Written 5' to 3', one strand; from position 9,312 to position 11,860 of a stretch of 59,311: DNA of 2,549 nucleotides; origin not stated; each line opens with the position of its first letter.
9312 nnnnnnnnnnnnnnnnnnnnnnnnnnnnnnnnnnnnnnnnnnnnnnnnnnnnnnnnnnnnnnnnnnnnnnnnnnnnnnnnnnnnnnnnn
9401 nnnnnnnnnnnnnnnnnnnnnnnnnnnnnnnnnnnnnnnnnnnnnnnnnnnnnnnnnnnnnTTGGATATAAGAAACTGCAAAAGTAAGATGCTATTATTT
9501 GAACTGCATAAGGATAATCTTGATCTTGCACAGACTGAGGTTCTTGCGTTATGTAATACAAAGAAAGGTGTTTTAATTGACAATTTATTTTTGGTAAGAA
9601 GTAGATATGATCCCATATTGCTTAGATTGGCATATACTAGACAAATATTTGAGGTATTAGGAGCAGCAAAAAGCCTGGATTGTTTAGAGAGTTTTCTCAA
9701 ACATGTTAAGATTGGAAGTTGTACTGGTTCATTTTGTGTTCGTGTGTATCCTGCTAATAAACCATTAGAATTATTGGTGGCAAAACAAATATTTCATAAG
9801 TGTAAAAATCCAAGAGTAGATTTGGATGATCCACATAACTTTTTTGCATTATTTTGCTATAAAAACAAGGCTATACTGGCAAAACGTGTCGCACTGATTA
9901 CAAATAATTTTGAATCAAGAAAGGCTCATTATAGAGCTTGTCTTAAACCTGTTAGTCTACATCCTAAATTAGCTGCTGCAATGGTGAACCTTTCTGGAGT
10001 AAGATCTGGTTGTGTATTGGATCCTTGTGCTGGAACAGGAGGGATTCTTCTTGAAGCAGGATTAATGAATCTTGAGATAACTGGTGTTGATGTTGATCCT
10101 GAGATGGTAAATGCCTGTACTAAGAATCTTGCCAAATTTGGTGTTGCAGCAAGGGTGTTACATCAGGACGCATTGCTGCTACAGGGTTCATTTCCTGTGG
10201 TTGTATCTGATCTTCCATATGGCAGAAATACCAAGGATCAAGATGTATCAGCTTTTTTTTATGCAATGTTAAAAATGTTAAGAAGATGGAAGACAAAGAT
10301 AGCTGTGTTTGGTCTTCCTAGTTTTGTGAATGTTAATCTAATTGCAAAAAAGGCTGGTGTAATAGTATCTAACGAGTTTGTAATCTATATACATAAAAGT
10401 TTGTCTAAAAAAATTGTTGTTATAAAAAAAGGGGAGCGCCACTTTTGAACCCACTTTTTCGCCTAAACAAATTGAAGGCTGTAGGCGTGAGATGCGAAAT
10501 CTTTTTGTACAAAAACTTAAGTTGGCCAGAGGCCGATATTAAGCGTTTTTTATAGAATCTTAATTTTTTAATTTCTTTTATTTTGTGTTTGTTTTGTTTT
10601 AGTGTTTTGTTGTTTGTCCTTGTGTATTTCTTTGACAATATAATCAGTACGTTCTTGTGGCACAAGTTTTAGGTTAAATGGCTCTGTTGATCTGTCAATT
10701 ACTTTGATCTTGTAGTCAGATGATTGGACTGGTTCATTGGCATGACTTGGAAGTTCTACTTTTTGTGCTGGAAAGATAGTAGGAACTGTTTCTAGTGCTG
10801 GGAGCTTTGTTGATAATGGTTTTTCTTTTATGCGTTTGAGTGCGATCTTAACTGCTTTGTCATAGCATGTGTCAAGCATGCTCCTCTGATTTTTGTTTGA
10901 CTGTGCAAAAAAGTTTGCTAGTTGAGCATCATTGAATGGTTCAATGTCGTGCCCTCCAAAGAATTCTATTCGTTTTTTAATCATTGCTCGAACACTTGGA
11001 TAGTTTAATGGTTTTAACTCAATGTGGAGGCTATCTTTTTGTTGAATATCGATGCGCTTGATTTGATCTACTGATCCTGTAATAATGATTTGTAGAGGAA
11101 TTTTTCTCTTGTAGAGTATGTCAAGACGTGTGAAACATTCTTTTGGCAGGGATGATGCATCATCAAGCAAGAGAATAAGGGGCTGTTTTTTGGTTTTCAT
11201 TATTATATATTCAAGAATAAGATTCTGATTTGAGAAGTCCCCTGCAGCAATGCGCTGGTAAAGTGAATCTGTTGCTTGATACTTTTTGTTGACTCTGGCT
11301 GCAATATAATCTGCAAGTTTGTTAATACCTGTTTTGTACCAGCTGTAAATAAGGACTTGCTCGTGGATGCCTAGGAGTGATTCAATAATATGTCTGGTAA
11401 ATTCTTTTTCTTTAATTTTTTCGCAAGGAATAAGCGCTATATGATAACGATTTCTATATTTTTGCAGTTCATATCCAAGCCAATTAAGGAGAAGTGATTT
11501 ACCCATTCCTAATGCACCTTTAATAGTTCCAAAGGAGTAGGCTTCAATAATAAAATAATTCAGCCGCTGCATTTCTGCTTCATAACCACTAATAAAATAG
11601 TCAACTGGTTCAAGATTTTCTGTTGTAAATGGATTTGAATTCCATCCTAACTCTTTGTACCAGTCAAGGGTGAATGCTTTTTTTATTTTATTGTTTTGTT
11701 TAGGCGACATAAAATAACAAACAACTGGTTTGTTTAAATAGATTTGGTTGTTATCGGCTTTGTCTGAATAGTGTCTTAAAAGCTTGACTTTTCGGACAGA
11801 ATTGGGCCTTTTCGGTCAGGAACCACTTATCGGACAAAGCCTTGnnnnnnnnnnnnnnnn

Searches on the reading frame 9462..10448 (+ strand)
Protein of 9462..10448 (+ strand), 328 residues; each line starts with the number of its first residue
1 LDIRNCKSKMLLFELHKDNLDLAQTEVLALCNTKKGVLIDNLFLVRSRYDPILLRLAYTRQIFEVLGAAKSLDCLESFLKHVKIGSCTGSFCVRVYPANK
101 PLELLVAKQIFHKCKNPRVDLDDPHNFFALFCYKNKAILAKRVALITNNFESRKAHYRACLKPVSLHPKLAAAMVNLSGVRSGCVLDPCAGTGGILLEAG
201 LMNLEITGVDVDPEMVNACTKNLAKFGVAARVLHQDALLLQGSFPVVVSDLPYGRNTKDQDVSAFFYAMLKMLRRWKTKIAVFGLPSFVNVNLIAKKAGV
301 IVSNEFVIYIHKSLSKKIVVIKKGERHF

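Call 49: find_encoding_contigs(protein=window:9462-10448:+, flank=1500, max_places=10)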
Protein window:9462-10448:+ (328 aa): no gene with exactly this product is on record in the collection.

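Call 56: search_protein_families(library=pfam, proteins=[window:9462-10448:+], max_evalue=0.001)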
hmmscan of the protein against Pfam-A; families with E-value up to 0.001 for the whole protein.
window:9462-10448:+ (328 aa): 6 families
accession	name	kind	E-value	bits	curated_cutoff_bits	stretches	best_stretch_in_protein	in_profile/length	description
PF01170.24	UPF0020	-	1.8e-21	77.2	22.3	1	156-275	2-154/197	RMKL-like, methyltransferase domain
PF13649.12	Methyltransf_25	-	2.9e-08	34.7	27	1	185-274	1-94/97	Methyltransferase domain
PF13847.12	Methyltransf_31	-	2e-05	24.8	27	1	185-305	7-111/145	Methyltransferase domain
PF11599.14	AviRa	-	0.00015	21.8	25.7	0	184-224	54-98/232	RRNA methyltransferase AviRa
PF03602.21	Cons_hypoth95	-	0.00056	20.1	24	1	180-257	40-127/182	Conserved hypothetical protein 95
PF09445.16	Methyltransf_15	-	0.00075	19.6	22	0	184-233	3-52/165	RNA cap guanine-N2 methyltransferase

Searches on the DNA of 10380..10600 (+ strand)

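Call 63: search_rna_families(source=window, start=10380, end=10600, threshold=evalue, max_evalue=5)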
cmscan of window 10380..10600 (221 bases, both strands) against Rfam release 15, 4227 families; matches with E-value up to 5: 1.
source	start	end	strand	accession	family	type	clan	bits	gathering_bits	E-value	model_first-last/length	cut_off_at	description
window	10423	10474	+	RF01079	RF_site3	Cis-reg; frameshift_element;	-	14.4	50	3.5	1-39/39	no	Putative RNA-dependent RNA polymerase ribosomal frameshift site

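Call 80: build_rna_model(alignment_id=A3, structure=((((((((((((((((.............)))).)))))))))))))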
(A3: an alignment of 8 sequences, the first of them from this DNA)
Model R1 built from alignment A3 (8 sequences, 46 columns); structure: as given.
model positions 42; base pairs 16; branch points 0; effective number of sequences 8; information 1.25 bits per position. Calibrated on 0.2 Mb of random sequence (short: E-values are rough).
structure used (alignment columns):
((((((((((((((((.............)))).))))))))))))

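Call 81: search_with_rna_model(model_id=R1, sources=[window, L001, L006, L007, L008, L009, L012, L013, L014, L015, L016, L017], max_evalue=10)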
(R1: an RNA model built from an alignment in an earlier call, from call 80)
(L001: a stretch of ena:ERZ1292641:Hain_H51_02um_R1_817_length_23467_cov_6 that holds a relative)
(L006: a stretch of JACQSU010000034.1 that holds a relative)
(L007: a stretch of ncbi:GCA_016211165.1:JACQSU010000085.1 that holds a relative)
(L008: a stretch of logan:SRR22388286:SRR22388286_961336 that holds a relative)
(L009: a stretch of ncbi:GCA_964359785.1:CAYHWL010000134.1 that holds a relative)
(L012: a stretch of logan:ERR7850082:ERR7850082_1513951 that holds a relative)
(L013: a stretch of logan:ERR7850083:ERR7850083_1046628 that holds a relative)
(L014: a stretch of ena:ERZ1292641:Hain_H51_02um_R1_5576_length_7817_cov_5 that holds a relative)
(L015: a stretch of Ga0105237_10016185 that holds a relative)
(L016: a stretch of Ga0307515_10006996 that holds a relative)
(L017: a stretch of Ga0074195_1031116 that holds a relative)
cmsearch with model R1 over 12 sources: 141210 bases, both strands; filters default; matches with E-value up to 10: 21.
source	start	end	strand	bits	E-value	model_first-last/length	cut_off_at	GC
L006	1239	1280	-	63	1.7e-12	1-42/42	no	0.45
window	59231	59272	+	61.4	4.3e-12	1-42/42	no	0.38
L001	9162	9203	+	61.4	4.3e-12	1-42/42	no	0.38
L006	1073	1118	+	56.5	7.4e-11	1-42/42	no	0.3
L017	132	169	-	54.1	2.9e-10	1-42/42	no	0.32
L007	374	419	+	53.7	3.6e-10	1-42/42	no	0.37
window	46550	46591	+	51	1.7e-09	1-42/42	no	0.38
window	10509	10550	+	47.8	1e-08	1-42/42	no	0.38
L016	4654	4694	+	45.6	3.7e-08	1-42/42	no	0.24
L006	1239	1280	+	37.2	4.4e-06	1-42/42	no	0.45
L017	132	169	+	35.2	1.4e-05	1-42/42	no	0.32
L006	1073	1118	-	34.9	1.7e-05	1-42/42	no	0.3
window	59231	59272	-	31.8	9.8e-05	1-42/42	no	0.38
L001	9162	9203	-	31.8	9.8e-05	1-42/42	no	0.38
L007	374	419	-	31.3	0.00013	1-42/42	no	0.37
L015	5749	5803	-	27.3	0.0012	1-42/42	no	0.36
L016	4654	4694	-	23.5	0.011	1-42/42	no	0.24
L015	5749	5803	+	16.3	0.7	1-42/42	no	0.36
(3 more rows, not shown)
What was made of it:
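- On Template-switch inverted-repeat spacer inversion: The model scores differ by 30 bits between strands (call 81).
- Checked: A covariance model of the hairpin frame scores the plus strand about 30 bits above the minus strand in all three copies (61.4/31.8, 51/21.9, 47.8/17.2 bits; call 81).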

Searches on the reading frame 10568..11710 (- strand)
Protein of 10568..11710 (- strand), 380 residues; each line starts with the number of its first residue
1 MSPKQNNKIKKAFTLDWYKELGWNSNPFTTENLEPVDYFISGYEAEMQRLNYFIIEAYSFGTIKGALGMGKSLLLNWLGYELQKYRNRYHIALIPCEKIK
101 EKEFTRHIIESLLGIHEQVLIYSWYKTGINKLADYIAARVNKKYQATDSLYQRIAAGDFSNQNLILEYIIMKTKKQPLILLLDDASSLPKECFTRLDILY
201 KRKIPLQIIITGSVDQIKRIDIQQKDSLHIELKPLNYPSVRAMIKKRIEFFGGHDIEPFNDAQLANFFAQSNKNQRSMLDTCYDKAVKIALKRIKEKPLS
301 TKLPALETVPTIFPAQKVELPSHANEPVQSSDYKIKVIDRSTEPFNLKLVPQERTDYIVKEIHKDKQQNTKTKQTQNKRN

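Call 51: find_encoding_contigs(protein=window:10568-11710:-, flank=1500, max_places=10)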
Protein window:10568-11710:- (380 aa): 6 contigs read that carry it; 5 places shown.
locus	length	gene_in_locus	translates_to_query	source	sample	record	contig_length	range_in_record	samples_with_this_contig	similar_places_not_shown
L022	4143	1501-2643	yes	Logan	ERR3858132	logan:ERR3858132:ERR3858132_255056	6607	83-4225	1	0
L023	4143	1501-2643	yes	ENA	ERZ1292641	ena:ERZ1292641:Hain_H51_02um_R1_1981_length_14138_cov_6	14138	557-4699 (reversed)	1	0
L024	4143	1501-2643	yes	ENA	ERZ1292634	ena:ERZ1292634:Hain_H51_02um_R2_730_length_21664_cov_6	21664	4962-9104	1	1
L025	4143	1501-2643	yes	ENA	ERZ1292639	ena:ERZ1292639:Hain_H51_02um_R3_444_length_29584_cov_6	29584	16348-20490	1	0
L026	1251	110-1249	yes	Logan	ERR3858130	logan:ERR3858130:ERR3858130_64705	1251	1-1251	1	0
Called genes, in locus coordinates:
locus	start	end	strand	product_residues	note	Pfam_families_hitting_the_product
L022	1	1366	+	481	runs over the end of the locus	?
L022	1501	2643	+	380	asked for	PF13173:AAA_14 (faint), PF13401:AAA_22 (weak)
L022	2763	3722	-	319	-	PF01170:UPF0020, PF13649:Methyltransf_25, PF13847:Methyltransf_31 (weak)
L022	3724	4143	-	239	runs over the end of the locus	-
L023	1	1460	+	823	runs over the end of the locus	PF01326:PPDK_N, PF00391:PEP-utilizers, PF02896:PEP-utilizers_C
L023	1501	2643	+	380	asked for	PF13173:AAA_14 (faint), PF13401:AAA_22 (weak)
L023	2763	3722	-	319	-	PF01170:UPF0020, PF13649:Methyltransf_25, PF13847:Methyltransf_31 (weak)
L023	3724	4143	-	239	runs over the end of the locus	-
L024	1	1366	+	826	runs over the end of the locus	PF01326:PPDK_N, PF00391:PEP-utilizers, PF02896:PEP-utilizers_C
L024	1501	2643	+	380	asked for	PF13173:AAA_14 (faint), PF13401:AAA_22 (weak)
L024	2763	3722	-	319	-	PF01170:UPF0020, PF13649:Methyltransf_25, PF13847:Methyltransf_31 (weak)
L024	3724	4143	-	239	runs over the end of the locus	-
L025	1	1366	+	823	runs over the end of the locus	PF01326:PPDK_N, PF00391:PEP-utilizers, PF02896:PEP-utilizers_C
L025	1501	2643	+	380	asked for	PF13173:AAA_14 (faint), PF13401:AAA_22 (weak)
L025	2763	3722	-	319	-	PF01170:UPF0020, PF13649:Methyltransf_25, PF13847:Methyltransf_31 (weak)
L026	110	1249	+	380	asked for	PF13173:AAA_14 (faint), PF13401:AAA_22 (weak)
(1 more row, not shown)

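Call 56: search_protein_families(library=pfam, proteins=[window:10568-11710:-], max_evalue=0.001)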
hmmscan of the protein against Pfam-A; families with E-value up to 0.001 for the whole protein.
window:10568-11710:- (380 aa): 2 families
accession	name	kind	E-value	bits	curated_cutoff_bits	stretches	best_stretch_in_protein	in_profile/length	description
PF13401.12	AAA_22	-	2.7e-07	31.4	27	1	59-213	6-123/130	AAA domain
PF13173.12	AAA_14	-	4.3e-06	27.2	27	0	153-224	36-109/129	AAA domain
